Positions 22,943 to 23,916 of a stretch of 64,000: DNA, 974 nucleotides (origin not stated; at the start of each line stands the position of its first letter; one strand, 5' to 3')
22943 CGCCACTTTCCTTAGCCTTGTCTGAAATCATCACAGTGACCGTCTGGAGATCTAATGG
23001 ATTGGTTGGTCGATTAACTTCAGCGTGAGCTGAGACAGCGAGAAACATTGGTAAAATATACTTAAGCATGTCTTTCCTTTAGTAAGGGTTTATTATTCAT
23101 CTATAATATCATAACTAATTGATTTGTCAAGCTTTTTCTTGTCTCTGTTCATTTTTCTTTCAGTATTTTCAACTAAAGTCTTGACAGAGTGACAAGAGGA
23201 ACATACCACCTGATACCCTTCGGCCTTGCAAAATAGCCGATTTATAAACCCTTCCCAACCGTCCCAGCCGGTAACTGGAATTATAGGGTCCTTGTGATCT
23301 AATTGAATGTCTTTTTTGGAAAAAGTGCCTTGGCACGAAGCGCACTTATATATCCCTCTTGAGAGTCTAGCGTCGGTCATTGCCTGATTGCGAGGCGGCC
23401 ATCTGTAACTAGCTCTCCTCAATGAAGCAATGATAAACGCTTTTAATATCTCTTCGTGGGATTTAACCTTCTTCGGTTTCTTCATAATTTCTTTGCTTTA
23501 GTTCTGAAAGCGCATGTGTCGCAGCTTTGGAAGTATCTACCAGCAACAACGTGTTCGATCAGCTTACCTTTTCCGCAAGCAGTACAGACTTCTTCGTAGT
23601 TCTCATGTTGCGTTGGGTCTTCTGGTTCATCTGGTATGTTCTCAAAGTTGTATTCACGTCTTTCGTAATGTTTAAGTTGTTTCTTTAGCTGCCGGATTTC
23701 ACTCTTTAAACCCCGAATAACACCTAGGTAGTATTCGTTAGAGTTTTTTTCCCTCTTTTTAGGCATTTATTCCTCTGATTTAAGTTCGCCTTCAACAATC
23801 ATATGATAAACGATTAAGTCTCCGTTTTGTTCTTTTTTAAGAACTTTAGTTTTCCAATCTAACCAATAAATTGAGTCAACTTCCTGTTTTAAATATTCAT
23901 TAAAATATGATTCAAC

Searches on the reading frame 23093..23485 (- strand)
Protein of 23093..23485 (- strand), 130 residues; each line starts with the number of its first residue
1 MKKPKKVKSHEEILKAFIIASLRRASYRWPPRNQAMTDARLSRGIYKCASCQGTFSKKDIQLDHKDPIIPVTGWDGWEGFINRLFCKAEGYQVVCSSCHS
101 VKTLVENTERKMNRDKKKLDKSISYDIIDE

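Call 4: search_protein_families(library=phrogs, proteins=[window:23093-23485:-], max_evalue=0.01)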
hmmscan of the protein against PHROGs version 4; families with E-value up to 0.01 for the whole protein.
window:23093-23485:- (130 aa): 8 families
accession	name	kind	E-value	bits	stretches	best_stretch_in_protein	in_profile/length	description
phrog_3106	-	DNA, RNA and nucleotide metabolism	2.7e-16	61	1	13-124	138-242/252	HNH endonuclease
phrog_1985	-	DNA, RNA and nucleotide metabolism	7.9e-12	46.5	1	43-110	62-130/184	HNH endonuclease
phrog_4234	-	DNA, RNA and nucleotide metabolism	1.4e-05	25.8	1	47-110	31-90/130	HNH endonuclease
phrog_333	-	DNA, RNA and nucleotide metabolism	0.00028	22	0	91-118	67-95/138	HNH endonuclease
phrog_144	-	DNA, RNA and nucleotide metabolism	0.00042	21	1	26-121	69-148/175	HNH endonuclease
phrog_22283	-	unknown function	0.0019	19.2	1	33-114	10-90/135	-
phrog_5956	-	DNA, RNA and nucleotide metabolism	0.0068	17.1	1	38-117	52-122/138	HNH endonuclease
phrog_2255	-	DNA, RNA and nucleotide metabolism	0.009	16.5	0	28-112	95-178/211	HNH endonuclease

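Call 6: search_protein_families(library=pfam, proteins=[window:23093-23485:-], max_evalue=0.1)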
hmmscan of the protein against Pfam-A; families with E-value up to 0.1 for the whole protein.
window:23093-23485:- (130 aa): 2 families
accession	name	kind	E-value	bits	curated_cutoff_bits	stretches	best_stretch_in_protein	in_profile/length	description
PF23451.1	Zn_ribbon_PaaD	-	0.041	14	27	0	41-55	35-49/53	PaaD zinc beta ribbon domain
PF01844.29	HNH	-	0.073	13.7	21.4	0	48-68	1-22/47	HNH endonuclease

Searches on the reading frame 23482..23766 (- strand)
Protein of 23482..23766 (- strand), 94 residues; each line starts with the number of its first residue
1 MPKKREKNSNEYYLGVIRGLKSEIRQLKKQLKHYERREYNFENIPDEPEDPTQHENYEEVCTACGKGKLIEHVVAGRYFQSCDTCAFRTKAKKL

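Call 4: search_protein_families(library=phrogs, proteins=[window:23482-23766:-], max_evalue=0.01)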
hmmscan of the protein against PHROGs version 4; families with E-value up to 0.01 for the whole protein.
window:23482-23766:- (94 aa): 0 families

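Call 6: search_protein_families(library=pfam, proteins=[window:23482-23766:-], max_evalue=0.1)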
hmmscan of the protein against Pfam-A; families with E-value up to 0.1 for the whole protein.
window:23482-23766:- (94 aa): 1 family
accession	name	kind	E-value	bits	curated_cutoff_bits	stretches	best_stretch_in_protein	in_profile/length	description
PF23771.1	DUF7168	-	0.08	13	25.5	1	3-38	87-128/140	Domain of unknown function (DUF7168)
